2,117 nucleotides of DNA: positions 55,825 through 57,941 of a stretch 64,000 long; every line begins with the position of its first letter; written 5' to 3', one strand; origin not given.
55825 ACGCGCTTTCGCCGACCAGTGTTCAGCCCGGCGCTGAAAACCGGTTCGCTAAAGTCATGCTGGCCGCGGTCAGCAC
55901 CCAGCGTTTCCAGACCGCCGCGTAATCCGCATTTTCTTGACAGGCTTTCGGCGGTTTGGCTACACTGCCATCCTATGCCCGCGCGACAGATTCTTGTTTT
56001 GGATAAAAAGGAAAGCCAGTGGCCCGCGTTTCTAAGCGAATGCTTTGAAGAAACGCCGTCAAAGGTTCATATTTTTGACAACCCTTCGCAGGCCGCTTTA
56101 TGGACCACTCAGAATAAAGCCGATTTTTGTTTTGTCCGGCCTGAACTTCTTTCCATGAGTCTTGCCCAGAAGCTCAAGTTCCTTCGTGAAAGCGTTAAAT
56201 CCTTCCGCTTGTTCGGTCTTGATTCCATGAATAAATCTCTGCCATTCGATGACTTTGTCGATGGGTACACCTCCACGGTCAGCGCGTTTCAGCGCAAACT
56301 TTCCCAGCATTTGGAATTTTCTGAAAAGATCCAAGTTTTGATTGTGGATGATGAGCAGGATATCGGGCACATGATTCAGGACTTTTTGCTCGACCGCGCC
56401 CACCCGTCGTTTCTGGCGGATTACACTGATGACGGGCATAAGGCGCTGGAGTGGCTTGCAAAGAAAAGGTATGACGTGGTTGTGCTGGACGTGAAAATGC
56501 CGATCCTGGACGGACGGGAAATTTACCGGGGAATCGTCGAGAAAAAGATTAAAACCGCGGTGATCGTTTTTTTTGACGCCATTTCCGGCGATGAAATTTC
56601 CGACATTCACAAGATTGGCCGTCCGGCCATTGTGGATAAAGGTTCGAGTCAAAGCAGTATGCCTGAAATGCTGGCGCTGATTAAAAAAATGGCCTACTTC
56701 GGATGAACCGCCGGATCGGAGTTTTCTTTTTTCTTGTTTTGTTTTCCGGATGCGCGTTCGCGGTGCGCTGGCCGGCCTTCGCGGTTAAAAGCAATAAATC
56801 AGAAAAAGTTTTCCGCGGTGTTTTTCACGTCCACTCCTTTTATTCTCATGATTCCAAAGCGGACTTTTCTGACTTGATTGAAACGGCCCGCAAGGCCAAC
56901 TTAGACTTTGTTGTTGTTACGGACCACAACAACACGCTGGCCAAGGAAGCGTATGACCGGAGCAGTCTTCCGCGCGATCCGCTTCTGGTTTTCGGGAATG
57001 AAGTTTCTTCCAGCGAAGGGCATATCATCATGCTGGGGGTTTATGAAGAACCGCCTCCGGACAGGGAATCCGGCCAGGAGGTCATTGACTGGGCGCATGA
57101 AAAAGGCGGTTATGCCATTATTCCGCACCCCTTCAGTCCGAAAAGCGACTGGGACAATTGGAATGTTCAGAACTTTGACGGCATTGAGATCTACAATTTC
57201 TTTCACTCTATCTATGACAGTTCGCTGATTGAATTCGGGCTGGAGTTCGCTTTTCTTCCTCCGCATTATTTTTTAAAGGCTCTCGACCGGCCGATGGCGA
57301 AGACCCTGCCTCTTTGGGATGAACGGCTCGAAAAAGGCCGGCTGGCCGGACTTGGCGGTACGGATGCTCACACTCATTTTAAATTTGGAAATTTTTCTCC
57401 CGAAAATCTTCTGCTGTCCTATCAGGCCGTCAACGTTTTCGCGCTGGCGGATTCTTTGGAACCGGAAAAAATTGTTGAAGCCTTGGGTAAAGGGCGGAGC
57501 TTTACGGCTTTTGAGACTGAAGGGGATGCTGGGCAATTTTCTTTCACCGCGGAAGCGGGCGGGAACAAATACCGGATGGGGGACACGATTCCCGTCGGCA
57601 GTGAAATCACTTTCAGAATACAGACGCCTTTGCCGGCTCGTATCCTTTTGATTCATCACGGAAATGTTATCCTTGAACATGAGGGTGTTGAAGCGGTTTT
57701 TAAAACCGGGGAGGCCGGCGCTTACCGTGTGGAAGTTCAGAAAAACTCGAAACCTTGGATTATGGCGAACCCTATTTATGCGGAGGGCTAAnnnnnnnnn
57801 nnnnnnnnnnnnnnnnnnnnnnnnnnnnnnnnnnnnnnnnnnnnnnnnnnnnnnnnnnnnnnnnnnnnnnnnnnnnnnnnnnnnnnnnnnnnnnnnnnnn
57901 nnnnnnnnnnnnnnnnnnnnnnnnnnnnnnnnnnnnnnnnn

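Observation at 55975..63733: Compact block of envelope-targeted hydrolases plus receiver-only regulators flanking the giant gene: candidate lipid/glycolipid-processing system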

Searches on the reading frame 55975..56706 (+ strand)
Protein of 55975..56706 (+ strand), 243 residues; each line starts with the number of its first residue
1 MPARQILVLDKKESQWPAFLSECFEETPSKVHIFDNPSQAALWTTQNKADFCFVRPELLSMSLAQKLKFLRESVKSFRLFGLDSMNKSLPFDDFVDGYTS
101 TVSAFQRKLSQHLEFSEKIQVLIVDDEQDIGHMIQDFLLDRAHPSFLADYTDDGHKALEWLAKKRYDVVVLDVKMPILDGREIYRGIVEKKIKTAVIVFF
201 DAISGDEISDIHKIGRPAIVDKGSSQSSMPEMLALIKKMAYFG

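Call 5: search_protein_families(library=pfam, proteins=[window:55975-56706:+], max_evalue=0.01)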
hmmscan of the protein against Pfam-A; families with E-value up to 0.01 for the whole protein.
window:55975-56706:+ (243 aa): 2 families
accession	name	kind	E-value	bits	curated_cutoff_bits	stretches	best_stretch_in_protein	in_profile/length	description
PF00072.30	Response_reg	-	4.6e-16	59.4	30.2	1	121-232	1-109/111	Response regulator receiver domain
PF23198.2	PDE8A_N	-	0.0083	16.5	29.6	0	117-198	8-89/147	PDE8A-like, N-terminal domain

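Call 9: search_protein_families(library=ncbifam, proteins=[window:55975-56706:+], max_evalue=0.01)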
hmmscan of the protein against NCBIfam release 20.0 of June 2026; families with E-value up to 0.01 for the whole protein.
window:55975-56706:+ (243 aa): 78 families (the best 25 are shown)
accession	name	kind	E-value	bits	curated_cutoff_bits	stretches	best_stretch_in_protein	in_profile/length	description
NF051850.1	RespRegRprY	equivalog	6e-12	45.5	370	1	116-225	2-108/234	response regulator transcription factor RprY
TIGR02875.1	spore_0_A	equivalog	1.7e-11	43.9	200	1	117-209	1-93/262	sporulation transcription factor Spo0A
NF001965.0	PRK00742.1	subfamily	1.9e-11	43.8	293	1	117-199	2-82/357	chemotaxis-specific protein-glutamate methyltransferase CheB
NF008469.0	PRK11361.1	equivalog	5.9e-11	41.7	714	1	119-199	5-82/461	acetoacetate metabolism transcriptional regulator AtoC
NF007969.0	PRK10693.1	equivalog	2.1e-10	40.2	329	1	120-216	9-99/337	two-component system response regulator RssB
NF012227.0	AdeR_RR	equivalog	4.1e-10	39.5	340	1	118-199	11-88/239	efflux system response regulator transcription factor AdeR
NF045717.1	DVU0259_DivK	exception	1.5e-09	38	160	1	120-207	4-89/117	DVU0259 family response regulator domain-containing protein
TIGR01387.1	cztR_silR_copR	subfamily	1.7e-09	37.7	279.2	1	121-199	1-76/218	heavy metal response regulator transcription factor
NF041734.1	resp_reg_RppA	equivalog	2e-09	37.1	250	1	120-198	2-79/229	two-component system response regulator RppA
NF052596.1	RR_EAL_PvrR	equivalog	4.4e-09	35.5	580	1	118-196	3-79/398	response regulator cyclic di-GMP phosphodiesterase PvrR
NF008296.0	PRK11083.1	equivalog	1.9e-08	34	273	1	118-210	3-89/228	two-component system response regulator CreB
NF009206.0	PRK12555.1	subfamily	1.9e-08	33.7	342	1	119-199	1-80/340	chemotaxis-specific protein-glutamate methyltransferase CheB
NF052574.1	HisKinEspCMyxo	equivalog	2e-08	32.9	1200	1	108-200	655-744/785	serine histidine kinase EspC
NF033120.0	vanR_FM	exception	2.3e-08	34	460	1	118-203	3-83/231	vancomycin resistance response regulator transcription factor, VanR-F/VanR-M family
NF045991.1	RespRegCtrARhodob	equivalog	3.9e-08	33.3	350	1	120-202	2-81/224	response regulator transcription factor CtrA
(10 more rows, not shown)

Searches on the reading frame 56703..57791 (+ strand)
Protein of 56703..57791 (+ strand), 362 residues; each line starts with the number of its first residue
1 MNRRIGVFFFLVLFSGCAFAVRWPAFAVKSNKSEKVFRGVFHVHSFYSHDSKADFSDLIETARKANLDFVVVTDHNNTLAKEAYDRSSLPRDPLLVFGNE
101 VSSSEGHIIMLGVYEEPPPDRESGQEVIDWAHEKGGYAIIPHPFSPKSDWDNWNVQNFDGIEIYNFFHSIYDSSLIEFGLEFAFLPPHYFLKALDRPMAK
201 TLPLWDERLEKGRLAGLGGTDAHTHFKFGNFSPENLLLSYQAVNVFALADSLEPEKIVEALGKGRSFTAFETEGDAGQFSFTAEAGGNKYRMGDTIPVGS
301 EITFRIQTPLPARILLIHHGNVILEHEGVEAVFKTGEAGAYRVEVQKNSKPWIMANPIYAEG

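Call 5: search_protein_families(library=pfam, proteins=[window:56703-57791:+], max_evalue=0.01)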
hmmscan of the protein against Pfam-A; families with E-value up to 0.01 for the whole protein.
window:56703-57791:+ (362 aa): 1 family
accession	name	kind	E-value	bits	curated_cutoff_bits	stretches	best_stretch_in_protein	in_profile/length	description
PF02811.25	PHP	-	5.5e-07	30.5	26.4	1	41-84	2-46/164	PHP domain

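Call 9: search_protein_families(library=ncbifam, proteins=[window:56703-57791:+], max_evalue=0.01)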
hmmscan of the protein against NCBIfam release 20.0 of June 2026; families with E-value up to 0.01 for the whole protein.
window:56703-57791:+ (362 aa): 5 families
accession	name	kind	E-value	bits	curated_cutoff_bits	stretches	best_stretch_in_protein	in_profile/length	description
NF038032.1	CehA_McbA_metalo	domain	6e-35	121.2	80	1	39-356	5-297/315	CehA/McbA family metallohydrolase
NF045780.1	TrlF_fam_ATP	equivalog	4.2e-06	25.8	350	1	41-109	10-93/944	TrlF family AAA-like ATPase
NF004086.0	PRK05588.1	equivalog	0.0042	17.1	321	1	42-76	5-38/255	histidinol phosphate phosphatase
TIGR01488.1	HAD-SF-IB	subfamily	0.0055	16.7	45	1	53-134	76-154/177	HAD-IB family phosphatase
NF006702.0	PRK09248.1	domain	0.009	15.5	264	0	41-81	7-47/246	PHP domain-containing protein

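Call 25: search_solved_structures(query=window:56703-57791:+, max_evalue=1, show_alignments=1)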
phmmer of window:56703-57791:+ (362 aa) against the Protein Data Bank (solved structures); distinct sequences matched with E-value up to 1: 3.
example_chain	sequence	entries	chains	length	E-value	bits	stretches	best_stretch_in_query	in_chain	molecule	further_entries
3ipc_A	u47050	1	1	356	0.27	13.8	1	225-270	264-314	ABC transporter, substrate binding protein (Amino acid)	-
3ip5_A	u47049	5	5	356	0.27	13.8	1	225-270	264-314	ABC transporter, substrate binding protein (Amino acid)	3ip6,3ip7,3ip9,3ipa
3e0f_A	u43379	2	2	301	0.52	12.9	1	41-108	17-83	Putative Metal-dependent Phosphoesterase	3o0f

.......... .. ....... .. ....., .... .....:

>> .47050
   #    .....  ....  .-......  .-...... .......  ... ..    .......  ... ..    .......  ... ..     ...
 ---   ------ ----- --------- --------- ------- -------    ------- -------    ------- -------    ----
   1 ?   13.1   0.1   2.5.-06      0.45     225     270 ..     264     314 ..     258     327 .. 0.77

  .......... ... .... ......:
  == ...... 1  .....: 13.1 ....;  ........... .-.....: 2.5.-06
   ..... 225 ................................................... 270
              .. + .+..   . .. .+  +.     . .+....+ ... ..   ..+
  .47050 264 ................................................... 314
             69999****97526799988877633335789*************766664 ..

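Call 37: find_homologous_proteins(query=window:56703-57791:+, max_evalue=0.00001)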
Query window:56703-57791:+ (362 aa): 124 proteins with E <= 0.00001 among 2299 candidates; the best 120 are listed.
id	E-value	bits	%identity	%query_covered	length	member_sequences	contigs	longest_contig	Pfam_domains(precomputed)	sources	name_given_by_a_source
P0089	4.1e-247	838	100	100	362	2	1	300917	PF02811.27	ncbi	-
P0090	2.9e-185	634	76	98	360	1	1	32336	PF02811.27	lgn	-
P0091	1.4e-174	599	72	98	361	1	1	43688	PF02811.27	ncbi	-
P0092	3.0e-155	535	65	99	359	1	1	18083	PF02811.27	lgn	-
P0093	6.3e-155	534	67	97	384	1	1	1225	PF02811.27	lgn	-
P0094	5.6e-139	482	59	97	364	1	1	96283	PF02811.27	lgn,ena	-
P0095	1.5e-138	480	57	99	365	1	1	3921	PF02811.27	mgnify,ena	mgnify:CR=1 FL=1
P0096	3.9e-138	479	60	95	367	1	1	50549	PF02811.27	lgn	-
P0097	1.0e-136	474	59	97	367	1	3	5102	PF02811.27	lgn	-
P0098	6.0e-134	465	56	99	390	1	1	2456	PF02811.27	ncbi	-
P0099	1.0e-110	389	49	96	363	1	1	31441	PF02811.27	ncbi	-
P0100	8.4e-108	379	50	97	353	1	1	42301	PF02811.27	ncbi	-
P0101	2.3e-105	371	69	63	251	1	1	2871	PF02811.27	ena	-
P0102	6.3e-96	340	47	97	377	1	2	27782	PF02811.27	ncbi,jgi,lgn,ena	-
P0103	2.2e-94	335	44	97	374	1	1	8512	PF02811.27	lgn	-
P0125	2.6e-33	134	33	89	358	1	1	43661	PF02811.27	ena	-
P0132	1.6e-30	125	31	90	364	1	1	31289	PF02811.27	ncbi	-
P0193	1.7e-16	79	25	90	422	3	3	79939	-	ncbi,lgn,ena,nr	ncbi:MAG: PHP domain protein [bacterium]|nr:MAG: PHP domain protein [bacterium]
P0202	5.7e-12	64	28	90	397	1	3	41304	PF02811.27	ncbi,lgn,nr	ncbi:MAG: hypothetical protein KDD39_08940 [Bdellovibrionales bacterium]|nr:hypothetical protein [Bd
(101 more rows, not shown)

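Call 46: predict_structure(alignment_id=A5)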
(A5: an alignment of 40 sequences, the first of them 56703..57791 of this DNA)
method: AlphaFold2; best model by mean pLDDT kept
length: 362 residues; sequences in the alignment: 40
mean_pLDDT: 92.7   pTM: 0.91
mean pLDDT of the five models: 92.7, 92.6, 92.5, 92.0, 91.6
residues with pLDDT >= 90: 289; 70-90: 55; 50-70: 18; < 50: 0
segments of 3 or more residues with pLDDT < 50: none
pLDDT, mean of each block of 10 residues (from residue 1): 68 57 87 91 97 96 97 96 96 97 97 95 97 98 92 95 93 85 89 89 96 97 89 87 98 98 98 96 97 91 98 98 98 97 97 98 78
secondary structure, 60 per line:
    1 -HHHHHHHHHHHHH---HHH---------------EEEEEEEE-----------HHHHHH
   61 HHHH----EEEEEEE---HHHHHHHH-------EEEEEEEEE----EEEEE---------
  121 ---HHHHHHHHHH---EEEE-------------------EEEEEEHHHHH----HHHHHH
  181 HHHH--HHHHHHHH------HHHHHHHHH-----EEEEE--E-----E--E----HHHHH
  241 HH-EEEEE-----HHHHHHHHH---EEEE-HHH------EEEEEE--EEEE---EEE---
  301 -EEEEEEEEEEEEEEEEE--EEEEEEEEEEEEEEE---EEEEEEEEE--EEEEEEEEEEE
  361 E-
elements in order: H2-14 E36-43 H55-64 E69-75 H79-86 E94-102 E107-111 H124-133 E137-140 E160-165 H166-170 H175-184 H187-194 H201-209 E215-219 H236-242 E244-248 H254-262 E266-269 E280-285 E288-291 E295-297 E302-318 E321-335 E339-347 E350-361

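Call 48: fold_search(model_id=the predicted structure, library=pdb)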
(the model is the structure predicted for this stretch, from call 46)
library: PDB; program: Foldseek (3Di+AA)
matches with E <= 10: 1236; with E <= 0.001: 15
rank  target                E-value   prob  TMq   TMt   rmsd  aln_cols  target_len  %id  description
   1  3e38_B                1.7e-12  1.00  0.46  0.49  10.9       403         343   15  CRYSTAL STRUCTURE OF A TWO-DOMAIN PROTEIN CONTAINING PREDICTED PHP-LIKE METAL-DEPENDENT PHOSPHOESTERASE (BVU_3505) FRO (released 2008-10-07)
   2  3e38_A                4.6e-12  1.00  0.47  0.49  10.8       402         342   14  CRYSTAL STRUCTURE OF A TWO-DOMAIN PROTEIN CONTAINING PREDICTED PHP-LIKE METAL-DEPENDENT PHOSPHOESTERASE (BVU_3505) FRO (released 2008-10-07)
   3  2anu_C                5.2e-09  1.00  0.35  0.55   9.5       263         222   17  Crystal structure of Predicted metal-dependent phosphoesterase (PHP family) (tm0559) from THERMOTOGA MARITIMA at 2.40  (released 2005-10-18)
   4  2anu_D                1.5e-08  1.00  0.34  0.53   9.7       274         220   16  Crystal structure of Predicted metal-dependent phosphoesterase (PHP family) (tm0559) from THERMOTOGA MARITIMA at 2.40  (released 2005-10-18)
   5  2anu_A                2.7e-08  1.00  0.35  0.53   7.6       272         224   16  Crystal structure of Predicted metal-dependent phosphoesterase (PHP family) (tm0559) from THERMOTOGA MARITIMA at 2.40  (released 2005-10-18)
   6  2anu_B                3.0e-08  1.00  0.35  0.55   9.4       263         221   17  Crystal structure of Predicted metal-dependent phosphoesterase (PHP family) (tm0559) from THERMOTOGA MARITIMA at 2.40  (released 2005-10-18)
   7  2anu_E                5.5e-08  1.00  0.34  0.52   9.9       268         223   16  Crystal structure of Predicted metal-dependent phosphoesterase (PHP family) (tm0559) from THERMOTOGA MARITIMA at 2.40  (released 2005-10-18)
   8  7ug9                  2.5e-07  1.00  0.29  0.49   7.3       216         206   20  Crystal structure of RNase AM PHP domain (released 2022-08-31)
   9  9etk                  8.2e-07  1.00  0.34  0.43   6.3       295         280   14  Crystal structure of Vibrio cholerae RNase AM (released 2024-09-11)
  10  3e0f                  2.2e-05  1.00  0.32  0.39   9.2       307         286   15  Crystal structure of a putative metal-dependent phosphoesterase (bad_1165) from bifidobacterium adolescentis atcc 15703  (released 2008-09-02)
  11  3o0f                  2.7e-05  1.00  0.32  0.39   9.0       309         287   16  Crystal structure of a putative metal-dependent phosphoesterase (BAD_1165) from bifidobacterium adolescentis atcc 15703  (released 2010-08-25)
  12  2yb1                  8.9e-05  1.00  0.31  0.38   8.9       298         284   16  Structure of an amidohydrolase from Chromobacterium violaceum (EFI target EFI-500202) with bound Mn, AMP and phosphate. (released 2011-03-16)
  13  6k7o_A                8.7e-04  1.00  0.19  0.61   3.0        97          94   18  Complex structure of LILRB4 and h128-3 antibody (released 2019-07-03)
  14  3f2c_A                9.3e-04  1.00  0.33  0.13   6.7       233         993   16  DNA Polymerase PolC from Geobacillus kaustophilus complex with DNA, dGTP and Mn (released 2009-01-20)
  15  2r5o_B                9.3e-04  0.98  0.14  0.25   6.5       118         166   10  Crystal structure of the C-terminal domain of wzt (released 2007-12-25)
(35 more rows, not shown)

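Call 59: find_encoding_contigs(protein=P0125, flank=6000, max_places=1)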
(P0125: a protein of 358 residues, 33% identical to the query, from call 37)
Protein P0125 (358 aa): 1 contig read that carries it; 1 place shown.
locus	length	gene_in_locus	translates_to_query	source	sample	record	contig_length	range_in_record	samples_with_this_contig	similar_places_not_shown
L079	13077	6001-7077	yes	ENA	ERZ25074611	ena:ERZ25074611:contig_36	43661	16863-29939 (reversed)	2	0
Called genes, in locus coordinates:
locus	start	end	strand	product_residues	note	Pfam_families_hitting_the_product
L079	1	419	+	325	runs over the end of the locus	PF00482:T2SSF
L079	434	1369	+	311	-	PF00482:T2SSF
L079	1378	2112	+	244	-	PF18912:DZR_2 (weak), PF00156:Pribosyltran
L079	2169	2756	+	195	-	PF02482:Ribosomal_S30AE, PF16321:Ribosom_S30AE_C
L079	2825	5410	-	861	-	PF00912:Transgly, PF00905:Transpeptidase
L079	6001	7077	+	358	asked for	PF02811:PHP (weak)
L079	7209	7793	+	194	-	PF04542:Sigma70_r2, PF08281:Sigma70_r4_2 (weak), PF04545:Sigma70_r4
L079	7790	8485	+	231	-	-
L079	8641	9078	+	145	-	-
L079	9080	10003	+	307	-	PF02424:ApbE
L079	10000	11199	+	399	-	PF08239:SH3_3 (weak)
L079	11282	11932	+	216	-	PF01794:Ferric_reduct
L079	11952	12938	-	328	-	PF22700:MVD-like_N (weak), PF00288:GHMP_kinases_N, PF08544:GHMP_kinases_C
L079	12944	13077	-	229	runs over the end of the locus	PF13545:HTH_Crp_2 (faint), PF00027:cNMP_binding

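Call 60: find_encoding_contigs(protein=P0132, flank=6000, max_places=1)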
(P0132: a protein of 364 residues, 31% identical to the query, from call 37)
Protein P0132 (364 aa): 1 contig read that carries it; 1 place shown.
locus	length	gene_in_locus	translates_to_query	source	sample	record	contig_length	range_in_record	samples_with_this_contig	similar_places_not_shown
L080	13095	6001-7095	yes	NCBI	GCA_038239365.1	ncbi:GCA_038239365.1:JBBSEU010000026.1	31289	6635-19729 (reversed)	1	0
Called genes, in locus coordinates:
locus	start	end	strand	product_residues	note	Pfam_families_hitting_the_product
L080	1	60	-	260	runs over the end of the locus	PF18917:LiaI-LiaF-like_TM1, PF22570:LiaF-TM (weak)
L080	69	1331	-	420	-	PF03979:Sigma70_r1_1, PF00140:Sigma70_r1_2, PF04542:Sigma70_r2, PF04539:Sigma70_r3, PF04545:Sigma70_r4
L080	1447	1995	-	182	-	PF14238:DUF4340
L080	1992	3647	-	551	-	PF23357:DUF7088 (weak), PF09822:ABC_transp_aux, PF14258:DUF4350 (faint)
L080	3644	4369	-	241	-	PF01061:ABC2_membrane, PF12730:ABC2_membrane_4, PF13346:ABC2_membrane_5 (weak), PF12679:ABC2_membrane_2, PF12698:ABC2_membrane_3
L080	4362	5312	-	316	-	PF00005:ABC_tran, PF13304:AAA_21 (weak)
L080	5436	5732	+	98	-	PF05016:ParE_toxin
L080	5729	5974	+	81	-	PF02604:PhdYeFM_antitox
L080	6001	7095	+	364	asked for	PF02811:PHP (weak)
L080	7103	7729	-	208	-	PF00440:TetR_N, PF17918:TetR_C_15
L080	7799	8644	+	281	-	PF00561:Abhydrolase_1, PF12146:Hydrolase_4, PF12697:Abhydrolase_6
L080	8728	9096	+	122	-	PF21784:Bflower (weak)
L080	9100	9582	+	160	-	PF03061:4HBT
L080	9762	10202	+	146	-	PF02566:OsmC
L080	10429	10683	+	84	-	-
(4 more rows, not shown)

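Call 61: find_encoding_contigs(protein=P0193, flank=6000, max_places=1)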
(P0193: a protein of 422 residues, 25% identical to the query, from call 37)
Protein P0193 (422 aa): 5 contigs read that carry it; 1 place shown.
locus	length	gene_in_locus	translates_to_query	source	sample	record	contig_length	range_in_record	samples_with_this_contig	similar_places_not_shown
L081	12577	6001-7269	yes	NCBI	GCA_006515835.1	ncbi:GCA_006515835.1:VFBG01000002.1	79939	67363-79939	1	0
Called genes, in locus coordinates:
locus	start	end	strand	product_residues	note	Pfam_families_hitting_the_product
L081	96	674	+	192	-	PF04011:LemA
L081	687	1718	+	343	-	PF01435:Peptidase_M48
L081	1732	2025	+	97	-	PF22278:DUF6958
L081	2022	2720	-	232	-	PF04376:ATE_N, PF04377:ATE_C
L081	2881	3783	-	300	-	PF13677:MotB_plug, PF00691:OmpA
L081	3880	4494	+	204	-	PF06037:DUF922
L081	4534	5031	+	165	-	PF01613:Flavin_Reduct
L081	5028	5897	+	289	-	PF03446:NAD_binding_2, PF03807:F420_oxidored, PF14833:NAD_binding_11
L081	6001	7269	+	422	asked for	-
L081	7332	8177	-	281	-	PF13365:Trypsin_2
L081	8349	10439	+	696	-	PF02897:Peptidase_S9_N, PF00326:Peptidase_S9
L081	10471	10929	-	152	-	PF06282:DUF1036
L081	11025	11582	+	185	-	PF13302:Acetyltransf_3 (weak), PF13420:Acetyltransf_4, PF00583:Acetyltransf_1, PF13508:Acetyltransf_7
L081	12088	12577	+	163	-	?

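Call 62: find_encoding_contigs(protein=P0202, flank=6000, max_places=1)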
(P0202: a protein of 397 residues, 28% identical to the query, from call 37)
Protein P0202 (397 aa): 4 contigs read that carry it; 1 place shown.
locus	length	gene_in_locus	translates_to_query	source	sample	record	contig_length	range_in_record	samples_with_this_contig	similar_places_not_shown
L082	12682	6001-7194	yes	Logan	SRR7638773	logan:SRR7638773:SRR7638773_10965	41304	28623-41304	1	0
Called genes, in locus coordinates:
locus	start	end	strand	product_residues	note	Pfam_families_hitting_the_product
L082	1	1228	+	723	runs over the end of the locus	-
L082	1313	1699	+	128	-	PF01597:GCV_H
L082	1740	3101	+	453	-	PF02347:GDC-P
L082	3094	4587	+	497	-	PF02347:GDC-P, PF21478:GcvP2_C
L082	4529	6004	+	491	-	PF13231:PMT_2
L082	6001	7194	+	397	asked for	PF02811:PHP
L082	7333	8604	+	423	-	-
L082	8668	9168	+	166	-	PF04677:CwfJ_C_1, PF11969:DcpS_C, PF01230:HIT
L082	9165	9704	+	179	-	PF06305:LapA_dom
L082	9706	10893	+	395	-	PF07228:SpoIIE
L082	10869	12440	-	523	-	PF01168:Ala_racemase_N, PF00842:Ala_racemase_C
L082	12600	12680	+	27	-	?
